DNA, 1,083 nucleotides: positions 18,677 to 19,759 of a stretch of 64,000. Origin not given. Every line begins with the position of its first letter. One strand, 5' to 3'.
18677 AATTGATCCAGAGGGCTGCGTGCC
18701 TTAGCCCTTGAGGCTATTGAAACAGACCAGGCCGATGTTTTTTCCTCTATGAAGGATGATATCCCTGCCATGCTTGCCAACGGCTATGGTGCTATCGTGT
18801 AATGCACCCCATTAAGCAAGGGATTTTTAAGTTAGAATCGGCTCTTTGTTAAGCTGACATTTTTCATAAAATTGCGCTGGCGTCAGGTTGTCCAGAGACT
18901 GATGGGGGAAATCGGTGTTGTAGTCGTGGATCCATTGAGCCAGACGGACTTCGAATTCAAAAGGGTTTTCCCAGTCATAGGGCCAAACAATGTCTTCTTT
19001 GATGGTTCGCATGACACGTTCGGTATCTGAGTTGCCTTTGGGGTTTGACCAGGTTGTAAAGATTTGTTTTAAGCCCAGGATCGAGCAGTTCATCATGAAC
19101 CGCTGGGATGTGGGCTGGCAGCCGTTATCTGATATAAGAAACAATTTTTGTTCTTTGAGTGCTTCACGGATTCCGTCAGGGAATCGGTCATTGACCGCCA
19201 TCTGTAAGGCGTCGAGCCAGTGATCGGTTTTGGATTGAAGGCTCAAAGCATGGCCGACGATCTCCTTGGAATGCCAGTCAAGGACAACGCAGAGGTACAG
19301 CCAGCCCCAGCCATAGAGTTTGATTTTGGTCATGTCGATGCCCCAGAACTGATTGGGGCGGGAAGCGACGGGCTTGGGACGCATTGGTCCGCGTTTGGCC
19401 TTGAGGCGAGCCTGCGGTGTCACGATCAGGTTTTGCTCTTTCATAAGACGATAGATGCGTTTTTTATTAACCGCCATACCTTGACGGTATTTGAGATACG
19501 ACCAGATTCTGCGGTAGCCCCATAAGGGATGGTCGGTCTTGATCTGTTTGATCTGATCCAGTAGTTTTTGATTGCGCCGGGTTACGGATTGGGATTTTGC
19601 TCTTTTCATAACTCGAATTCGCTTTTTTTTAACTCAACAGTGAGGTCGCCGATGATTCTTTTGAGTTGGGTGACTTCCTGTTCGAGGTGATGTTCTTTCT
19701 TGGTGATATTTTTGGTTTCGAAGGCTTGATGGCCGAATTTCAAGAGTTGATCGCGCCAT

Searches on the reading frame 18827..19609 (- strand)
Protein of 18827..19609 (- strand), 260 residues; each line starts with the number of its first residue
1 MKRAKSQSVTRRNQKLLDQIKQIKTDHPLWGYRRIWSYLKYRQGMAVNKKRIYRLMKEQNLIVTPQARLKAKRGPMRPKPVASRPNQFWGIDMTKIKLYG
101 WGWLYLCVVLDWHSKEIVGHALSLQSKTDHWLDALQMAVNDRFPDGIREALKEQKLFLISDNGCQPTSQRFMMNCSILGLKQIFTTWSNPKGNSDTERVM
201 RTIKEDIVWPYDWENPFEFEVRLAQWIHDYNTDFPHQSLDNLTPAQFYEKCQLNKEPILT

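Call 62: search_protein_families(library=pfam, proteins=[window:18827-19609:-], max_evalue=0.001)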
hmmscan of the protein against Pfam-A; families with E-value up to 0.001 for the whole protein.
window:18827-19609:- (260 aa): 4 families
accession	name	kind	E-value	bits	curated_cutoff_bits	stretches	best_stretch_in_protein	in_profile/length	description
PF00665.32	rve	-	3.5e-17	63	32.6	1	83-189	2-101/102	Integrase core domain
PF13276.12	HTH_21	-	2.6e-15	56.8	28.1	1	12-63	2-54/60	HTH-like domain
PF13683.12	rve_3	-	9.5e-10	38.5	26.5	1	179-244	2-67/67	Integrase core domain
PF13565.12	HTH_32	-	0.00056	20.8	33.7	0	11-56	28-73/73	Homeodomain-like domain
